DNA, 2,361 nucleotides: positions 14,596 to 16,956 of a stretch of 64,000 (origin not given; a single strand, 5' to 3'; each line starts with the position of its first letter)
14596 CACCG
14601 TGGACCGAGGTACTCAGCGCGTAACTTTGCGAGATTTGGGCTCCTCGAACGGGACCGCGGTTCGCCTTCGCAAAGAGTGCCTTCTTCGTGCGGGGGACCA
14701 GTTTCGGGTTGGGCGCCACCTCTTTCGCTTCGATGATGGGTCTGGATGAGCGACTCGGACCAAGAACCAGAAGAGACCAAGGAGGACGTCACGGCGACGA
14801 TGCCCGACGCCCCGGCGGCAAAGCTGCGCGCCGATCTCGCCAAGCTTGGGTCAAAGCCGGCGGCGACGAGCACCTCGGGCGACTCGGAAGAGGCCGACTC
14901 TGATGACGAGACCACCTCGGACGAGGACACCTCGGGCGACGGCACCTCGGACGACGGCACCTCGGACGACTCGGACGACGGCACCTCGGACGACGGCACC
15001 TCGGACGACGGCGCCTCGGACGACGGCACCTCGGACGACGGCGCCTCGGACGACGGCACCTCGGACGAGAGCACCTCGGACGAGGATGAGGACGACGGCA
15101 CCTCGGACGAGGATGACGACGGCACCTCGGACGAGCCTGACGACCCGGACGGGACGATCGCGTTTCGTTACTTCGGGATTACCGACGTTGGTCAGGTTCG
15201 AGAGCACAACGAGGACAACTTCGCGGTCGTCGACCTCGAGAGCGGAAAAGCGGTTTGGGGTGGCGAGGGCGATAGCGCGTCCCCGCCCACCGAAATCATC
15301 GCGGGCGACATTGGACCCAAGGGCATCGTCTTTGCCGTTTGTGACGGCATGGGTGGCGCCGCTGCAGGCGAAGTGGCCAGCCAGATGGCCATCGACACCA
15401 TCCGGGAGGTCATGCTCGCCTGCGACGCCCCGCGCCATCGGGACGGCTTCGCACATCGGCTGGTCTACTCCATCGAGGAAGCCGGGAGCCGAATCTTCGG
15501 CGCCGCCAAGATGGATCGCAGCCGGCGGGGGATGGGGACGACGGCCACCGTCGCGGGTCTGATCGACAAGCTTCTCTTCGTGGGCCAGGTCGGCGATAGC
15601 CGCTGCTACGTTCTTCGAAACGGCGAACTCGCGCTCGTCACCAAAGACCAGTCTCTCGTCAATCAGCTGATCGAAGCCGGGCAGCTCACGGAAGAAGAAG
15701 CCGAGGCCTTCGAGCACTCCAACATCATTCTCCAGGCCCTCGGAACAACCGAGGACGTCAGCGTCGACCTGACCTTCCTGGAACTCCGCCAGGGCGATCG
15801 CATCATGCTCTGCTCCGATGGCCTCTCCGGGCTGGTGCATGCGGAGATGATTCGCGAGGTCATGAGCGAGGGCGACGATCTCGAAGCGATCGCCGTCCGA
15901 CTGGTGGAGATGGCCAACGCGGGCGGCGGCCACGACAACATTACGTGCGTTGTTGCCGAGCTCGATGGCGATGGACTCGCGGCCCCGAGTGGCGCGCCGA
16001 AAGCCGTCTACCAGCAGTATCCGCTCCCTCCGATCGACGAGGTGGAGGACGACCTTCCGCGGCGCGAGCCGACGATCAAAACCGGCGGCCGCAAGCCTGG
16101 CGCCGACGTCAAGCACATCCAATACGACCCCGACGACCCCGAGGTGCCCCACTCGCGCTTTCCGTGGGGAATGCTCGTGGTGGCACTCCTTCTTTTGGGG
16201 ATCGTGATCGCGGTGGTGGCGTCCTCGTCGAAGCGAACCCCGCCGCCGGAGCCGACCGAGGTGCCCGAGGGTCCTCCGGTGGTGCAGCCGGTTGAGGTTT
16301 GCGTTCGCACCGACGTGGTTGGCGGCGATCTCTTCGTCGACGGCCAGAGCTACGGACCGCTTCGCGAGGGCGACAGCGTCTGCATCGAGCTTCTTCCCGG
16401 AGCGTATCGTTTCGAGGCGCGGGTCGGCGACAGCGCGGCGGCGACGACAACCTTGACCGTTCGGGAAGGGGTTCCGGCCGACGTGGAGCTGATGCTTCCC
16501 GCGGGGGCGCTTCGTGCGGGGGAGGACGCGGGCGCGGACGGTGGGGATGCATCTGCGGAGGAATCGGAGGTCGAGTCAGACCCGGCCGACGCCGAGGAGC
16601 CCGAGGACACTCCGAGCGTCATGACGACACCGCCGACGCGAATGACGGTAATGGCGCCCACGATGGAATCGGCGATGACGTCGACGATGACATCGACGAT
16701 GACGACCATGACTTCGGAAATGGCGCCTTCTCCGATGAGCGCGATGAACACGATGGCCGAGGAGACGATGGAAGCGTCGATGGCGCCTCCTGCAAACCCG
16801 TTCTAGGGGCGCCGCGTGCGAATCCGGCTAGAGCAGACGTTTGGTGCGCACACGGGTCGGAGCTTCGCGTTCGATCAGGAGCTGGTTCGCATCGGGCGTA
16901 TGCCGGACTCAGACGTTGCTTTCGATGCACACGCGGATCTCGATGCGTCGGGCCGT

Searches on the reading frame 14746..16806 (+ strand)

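Call 38: search_protein_families(library=pfam, proteins=[window:14746-16806:+], max_evalue=0.0001)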
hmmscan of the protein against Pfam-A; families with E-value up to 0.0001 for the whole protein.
window:14746-16806:+ (686 aa): 2 families
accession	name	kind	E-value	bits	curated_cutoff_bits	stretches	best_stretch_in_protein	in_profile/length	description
PF13672.11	PP2C_2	-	2.2e-11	44.1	24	1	190-368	21-183/209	Protein phosphatase 2C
PF00481.26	PP2C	-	7.5e-09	36.1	20.3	1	194-303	35-141/255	Protein phosphatase 2C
